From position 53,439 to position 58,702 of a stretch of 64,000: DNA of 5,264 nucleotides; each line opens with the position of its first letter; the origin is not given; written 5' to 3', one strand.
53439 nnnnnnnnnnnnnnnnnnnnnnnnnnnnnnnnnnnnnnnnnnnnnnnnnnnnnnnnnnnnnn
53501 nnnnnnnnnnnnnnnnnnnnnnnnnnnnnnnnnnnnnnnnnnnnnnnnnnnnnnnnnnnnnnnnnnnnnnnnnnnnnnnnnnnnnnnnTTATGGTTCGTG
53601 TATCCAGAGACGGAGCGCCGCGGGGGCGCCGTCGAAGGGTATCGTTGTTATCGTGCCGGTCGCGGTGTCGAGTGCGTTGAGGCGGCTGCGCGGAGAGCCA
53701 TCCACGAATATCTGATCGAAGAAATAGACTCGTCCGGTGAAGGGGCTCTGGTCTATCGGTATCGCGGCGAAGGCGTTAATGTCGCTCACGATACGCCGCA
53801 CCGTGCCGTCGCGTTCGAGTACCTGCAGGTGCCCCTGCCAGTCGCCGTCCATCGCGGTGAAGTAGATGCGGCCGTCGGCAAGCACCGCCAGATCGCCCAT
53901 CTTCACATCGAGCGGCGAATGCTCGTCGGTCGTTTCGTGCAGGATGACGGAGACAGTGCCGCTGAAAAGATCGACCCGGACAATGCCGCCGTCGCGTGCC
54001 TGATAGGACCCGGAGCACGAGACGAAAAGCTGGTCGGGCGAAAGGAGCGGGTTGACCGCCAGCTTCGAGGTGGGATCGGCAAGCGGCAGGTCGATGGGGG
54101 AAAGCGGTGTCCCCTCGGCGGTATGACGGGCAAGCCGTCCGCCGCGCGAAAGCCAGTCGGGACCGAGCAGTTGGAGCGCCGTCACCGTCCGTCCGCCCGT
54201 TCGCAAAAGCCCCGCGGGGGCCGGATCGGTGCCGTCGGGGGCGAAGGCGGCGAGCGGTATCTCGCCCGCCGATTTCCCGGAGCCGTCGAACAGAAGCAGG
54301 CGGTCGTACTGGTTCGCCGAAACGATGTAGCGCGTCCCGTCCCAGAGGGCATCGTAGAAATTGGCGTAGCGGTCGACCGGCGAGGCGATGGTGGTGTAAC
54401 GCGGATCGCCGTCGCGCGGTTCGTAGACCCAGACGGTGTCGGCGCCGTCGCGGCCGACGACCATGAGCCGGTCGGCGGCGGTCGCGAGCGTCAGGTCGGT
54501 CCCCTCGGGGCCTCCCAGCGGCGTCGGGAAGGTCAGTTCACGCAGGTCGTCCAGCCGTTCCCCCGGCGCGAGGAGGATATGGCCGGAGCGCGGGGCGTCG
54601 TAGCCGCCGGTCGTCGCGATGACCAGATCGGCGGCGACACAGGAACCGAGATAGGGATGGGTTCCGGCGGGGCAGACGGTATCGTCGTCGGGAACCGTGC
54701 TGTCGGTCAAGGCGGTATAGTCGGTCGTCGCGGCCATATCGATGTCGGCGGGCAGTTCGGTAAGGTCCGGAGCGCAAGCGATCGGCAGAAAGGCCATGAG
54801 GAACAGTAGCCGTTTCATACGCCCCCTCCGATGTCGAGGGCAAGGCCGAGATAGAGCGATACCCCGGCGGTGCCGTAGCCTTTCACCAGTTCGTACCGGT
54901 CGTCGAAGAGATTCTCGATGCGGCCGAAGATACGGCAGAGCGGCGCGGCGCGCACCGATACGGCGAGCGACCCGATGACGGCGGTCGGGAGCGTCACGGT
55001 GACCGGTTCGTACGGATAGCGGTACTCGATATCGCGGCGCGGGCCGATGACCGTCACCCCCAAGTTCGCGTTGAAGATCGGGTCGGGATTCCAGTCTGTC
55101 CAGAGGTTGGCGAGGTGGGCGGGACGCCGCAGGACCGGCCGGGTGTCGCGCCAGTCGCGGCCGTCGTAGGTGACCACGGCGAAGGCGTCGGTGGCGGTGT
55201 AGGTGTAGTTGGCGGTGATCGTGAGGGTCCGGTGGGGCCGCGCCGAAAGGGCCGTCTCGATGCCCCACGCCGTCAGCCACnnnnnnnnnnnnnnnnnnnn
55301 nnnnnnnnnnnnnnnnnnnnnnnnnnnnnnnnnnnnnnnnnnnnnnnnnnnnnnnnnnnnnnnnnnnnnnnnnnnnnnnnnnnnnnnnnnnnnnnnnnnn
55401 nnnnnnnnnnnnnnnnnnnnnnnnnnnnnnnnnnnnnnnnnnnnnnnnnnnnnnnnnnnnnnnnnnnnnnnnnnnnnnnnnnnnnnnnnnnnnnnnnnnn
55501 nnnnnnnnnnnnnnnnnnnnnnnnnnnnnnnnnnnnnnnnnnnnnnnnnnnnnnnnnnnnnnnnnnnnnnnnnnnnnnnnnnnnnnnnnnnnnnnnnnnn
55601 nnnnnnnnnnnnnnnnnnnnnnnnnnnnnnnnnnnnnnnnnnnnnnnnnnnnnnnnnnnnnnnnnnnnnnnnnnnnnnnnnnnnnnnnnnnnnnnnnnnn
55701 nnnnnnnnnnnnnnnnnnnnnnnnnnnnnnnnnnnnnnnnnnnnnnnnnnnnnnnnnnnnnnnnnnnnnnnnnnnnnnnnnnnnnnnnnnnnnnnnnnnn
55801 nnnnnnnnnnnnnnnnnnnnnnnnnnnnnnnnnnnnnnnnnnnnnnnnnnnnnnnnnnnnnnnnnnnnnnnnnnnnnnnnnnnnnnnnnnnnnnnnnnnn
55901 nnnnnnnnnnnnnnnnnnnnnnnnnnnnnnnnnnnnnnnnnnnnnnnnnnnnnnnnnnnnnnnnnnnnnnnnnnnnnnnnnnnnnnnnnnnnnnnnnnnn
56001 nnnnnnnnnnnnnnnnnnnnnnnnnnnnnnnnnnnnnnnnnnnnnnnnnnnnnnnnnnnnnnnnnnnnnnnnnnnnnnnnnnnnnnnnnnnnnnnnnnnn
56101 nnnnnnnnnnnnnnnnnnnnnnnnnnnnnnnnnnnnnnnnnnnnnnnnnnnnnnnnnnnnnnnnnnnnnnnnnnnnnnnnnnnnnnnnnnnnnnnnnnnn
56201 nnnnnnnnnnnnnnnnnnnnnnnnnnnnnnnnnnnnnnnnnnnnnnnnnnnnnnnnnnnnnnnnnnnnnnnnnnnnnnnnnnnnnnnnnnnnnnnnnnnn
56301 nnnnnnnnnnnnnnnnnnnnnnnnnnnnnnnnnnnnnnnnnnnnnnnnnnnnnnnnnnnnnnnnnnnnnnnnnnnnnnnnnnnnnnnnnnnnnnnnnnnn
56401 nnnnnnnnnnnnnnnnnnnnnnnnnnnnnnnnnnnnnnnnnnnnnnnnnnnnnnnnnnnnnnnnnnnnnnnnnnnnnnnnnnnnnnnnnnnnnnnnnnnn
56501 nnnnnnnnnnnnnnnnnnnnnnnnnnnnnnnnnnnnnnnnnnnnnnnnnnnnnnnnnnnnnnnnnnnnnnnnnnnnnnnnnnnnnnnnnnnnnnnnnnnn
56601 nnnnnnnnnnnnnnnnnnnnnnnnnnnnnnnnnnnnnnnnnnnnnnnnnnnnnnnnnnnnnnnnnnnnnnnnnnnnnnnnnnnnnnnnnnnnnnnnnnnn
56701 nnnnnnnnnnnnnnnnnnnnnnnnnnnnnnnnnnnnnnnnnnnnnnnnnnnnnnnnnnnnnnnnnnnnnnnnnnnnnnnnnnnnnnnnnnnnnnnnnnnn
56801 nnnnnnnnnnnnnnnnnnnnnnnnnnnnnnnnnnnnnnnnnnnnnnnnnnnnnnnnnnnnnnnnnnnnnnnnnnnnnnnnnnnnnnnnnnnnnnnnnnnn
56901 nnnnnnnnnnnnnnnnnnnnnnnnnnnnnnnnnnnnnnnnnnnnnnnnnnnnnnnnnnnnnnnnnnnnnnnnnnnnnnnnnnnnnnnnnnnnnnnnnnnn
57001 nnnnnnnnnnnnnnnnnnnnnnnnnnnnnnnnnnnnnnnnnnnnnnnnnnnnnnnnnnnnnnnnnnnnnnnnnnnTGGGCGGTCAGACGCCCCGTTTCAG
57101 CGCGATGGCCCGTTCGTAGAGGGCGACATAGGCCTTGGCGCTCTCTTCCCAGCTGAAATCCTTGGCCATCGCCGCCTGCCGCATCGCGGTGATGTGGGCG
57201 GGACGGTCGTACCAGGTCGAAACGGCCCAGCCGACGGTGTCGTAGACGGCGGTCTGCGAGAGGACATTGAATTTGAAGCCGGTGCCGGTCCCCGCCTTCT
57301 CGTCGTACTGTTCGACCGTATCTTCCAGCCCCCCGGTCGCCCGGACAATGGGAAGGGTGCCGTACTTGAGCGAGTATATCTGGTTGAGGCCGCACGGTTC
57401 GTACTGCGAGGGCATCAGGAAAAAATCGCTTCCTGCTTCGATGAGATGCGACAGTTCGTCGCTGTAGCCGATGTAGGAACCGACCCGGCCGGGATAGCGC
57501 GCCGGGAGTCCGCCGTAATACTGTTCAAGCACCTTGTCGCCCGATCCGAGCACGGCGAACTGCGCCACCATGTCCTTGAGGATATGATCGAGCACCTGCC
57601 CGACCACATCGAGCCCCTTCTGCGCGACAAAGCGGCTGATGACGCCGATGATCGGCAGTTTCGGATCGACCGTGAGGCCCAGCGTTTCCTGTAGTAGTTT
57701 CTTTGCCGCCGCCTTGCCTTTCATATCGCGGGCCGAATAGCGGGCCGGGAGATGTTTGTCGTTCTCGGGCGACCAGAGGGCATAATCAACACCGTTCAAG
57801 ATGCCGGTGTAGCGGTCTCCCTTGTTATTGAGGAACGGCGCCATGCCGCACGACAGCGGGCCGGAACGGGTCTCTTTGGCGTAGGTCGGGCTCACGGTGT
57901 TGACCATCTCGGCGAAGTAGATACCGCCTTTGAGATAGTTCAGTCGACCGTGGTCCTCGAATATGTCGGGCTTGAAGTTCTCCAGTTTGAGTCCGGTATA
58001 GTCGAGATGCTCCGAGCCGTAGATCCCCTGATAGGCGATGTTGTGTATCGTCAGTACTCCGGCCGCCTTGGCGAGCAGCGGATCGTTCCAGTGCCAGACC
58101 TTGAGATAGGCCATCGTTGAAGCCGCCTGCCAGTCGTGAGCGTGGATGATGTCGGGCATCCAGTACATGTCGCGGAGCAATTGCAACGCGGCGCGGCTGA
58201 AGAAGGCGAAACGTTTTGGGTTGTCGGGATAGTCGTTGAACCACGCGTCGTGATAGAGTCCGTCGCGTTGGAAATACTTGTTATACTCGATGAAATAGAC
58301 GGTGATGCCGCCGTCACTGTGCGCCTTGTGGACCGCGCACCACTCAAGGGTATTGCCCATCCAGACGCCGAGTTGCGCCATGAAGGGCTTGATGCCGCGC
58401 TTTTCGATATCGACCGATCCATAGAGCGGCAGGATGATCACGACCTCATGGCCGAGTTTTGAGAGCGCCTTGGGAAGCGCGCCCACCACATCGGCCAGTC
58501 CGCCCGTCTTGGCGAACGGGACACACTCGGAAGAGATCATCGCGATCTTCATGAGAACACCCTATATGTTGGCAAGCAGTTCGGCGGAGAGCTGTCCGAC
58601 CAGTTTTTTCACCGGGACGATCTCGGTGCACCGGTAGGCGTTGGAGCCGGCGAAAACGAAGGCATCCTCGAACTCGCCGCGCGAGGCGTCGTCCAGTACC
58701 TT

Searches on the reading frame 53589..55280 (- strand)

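Call 9: search_protein_families(library=pfam, proteins=[window:53589-55280:-])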
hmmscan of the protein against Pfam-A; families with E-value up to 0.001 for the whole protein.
window:53589-55280:- (563 aa): 1 family
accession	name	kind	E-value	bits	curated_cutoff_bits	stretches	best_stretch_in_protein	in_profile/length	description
PF08450.18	SGL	-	0.00061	19.9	26.3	0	428-509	57-141/246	SMP-30/Gluconolactonase/LRE-like region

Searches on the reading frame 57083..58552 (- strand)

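Call 58: search_protein_families(library=pfam, proteins=[window:57083-58552:-])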
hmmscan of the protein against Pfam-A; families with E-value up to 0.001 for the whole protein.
window:57083-58552:- (489 aa): 5 families
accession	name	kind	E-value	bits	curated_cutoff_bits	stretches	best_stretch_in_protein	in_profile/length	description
PF08323.17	Glyco_transf_5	-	4.1e-79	266.1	22.7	1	2-242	1-238/239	Starch synthase catalytic domain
PF00534.26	Glycos_transf_1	-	3.7e-10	40.1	26.4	1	296-425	12-139/172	Glycosyl transferases group 1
PF13439.12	Glyco_transf_4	-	2.3e-07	31.4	28.5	1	17-181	2-109/170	Glycosyltransferase Family 4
PF13692.12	Glyco_trans_1_4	-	1.2e-06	29.3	27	1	300-415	2-117/142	Glycosyl transferases group 1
PF13579.12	Glyco_trans_4_4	-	6.9e-05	23.7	29.7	1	17-156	1-94/158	Glycosyl transferase 4-like domain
